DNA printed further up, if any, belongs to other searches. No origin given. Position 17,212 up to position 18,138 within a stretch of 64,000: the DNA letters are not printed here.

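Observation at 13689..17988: Giant KAP-family NTPase with N-terminal TIR-like segment, coupled to a PUA/EVE-like protein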

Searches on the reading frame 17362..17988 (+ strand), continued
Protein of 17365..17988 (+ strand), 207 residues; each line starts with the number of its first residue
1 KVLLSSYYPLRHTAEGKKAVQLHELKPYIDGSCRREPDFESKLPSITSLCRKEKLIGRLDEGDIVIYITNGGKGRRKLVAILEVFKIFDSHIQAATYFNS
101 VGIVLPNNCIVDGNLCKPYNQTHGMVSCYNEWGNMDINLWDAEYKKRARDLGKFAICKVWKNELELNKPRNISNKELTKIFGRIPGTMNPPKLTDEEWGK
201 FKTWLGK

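Call 83: fold_search(model_id=the predicted structure, library=viral)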
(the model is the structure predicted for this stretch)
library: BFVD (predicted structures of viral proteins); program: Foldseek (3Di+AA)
matches with E <= 10: 130; with E <= 0.001: 0
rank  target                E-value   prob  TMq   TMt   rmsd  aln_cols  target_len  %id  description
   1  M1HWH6                3.1e-03  1.00  0.40  0.55   6.7       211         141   12  (no name in the UniProt tables at hand)
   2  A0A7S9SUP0            1.2e-02  0.84  0.33  0.41   8.7       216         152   10  Uncharacterized protein [Virus NIOZ-UU159]
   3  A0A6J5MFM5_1          4.8e-02  0.30  0.24  0.07   8.3       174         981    9  ART-PolyVal-like domain-containing protein [uncultured Caudovirales phage]
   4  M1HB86                5.5e-02  0.89  0.39  0.45   6.2       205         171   10  (no name in the UniProt tables at hand)
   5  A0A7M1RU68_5          6.6e-02  0.16  0.20  0.04  16.2       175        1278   13  NTF2 domain-containing protein [uncultured phage cr272_1]
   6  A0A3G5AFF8            7.0e-02  0.54  0.26  0.40   6.2       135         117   12  ProFAR isomerase-like protein [Solivirus sp.]
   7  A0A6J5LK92            1.4e-01  0.16  0.23  0.12   7.6       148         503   11  ASCH domain containing protein [uncultured Caudovirales phage]
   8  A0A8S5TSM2            1.6e-01  0.63  0.38  0.28   8.9       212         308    8  (P)ppGpp synthetase, RelA/SpoT family [Podoviridae sp. ctARy1]
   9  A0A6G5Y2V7            2.0e-01  0.21  0.21  0.30   6.3       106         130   13  (no name in the UniProt tables at hand)
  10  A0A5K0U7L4            2.6e-01  0.25  0.24  0.19   6.7       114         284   14  ASCH domain-containing protein [Yasminevirus sp. GU-2018]
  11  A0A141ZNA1            3.1e-01  0.23  0.28  0.26  14.9       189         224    6  (no name in the UniProt tables at hand)
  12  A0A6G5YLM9            3.5e-01  0.15  0.27  0.40   9.3       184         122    9  (no name in the UniProt tables at hand)
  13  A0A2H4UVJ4            3.8e-01  0.28  0.34  0.25   7.5       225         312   11  EVE domain-containing protein [Bodo saltans virus]
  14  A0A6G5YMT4            3.8e-01  0.14  0.24  0.36   8.3       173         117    8  (no name in the UniProt tables at hand)
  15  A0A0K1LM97            4.3e-01  0.16  0.23  0.32   9.3       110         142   12  Uncharacterized protein [Caulobacter phage Seuss]
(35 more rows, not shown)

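Call 94: search_protein_families(library=phrogs, proteins=[window:17362-17985:+], max_evalue=0.01)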
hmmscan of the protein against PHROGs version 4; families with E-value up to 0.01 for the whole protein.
window:17362-17985:+ (208 aa): 0 families
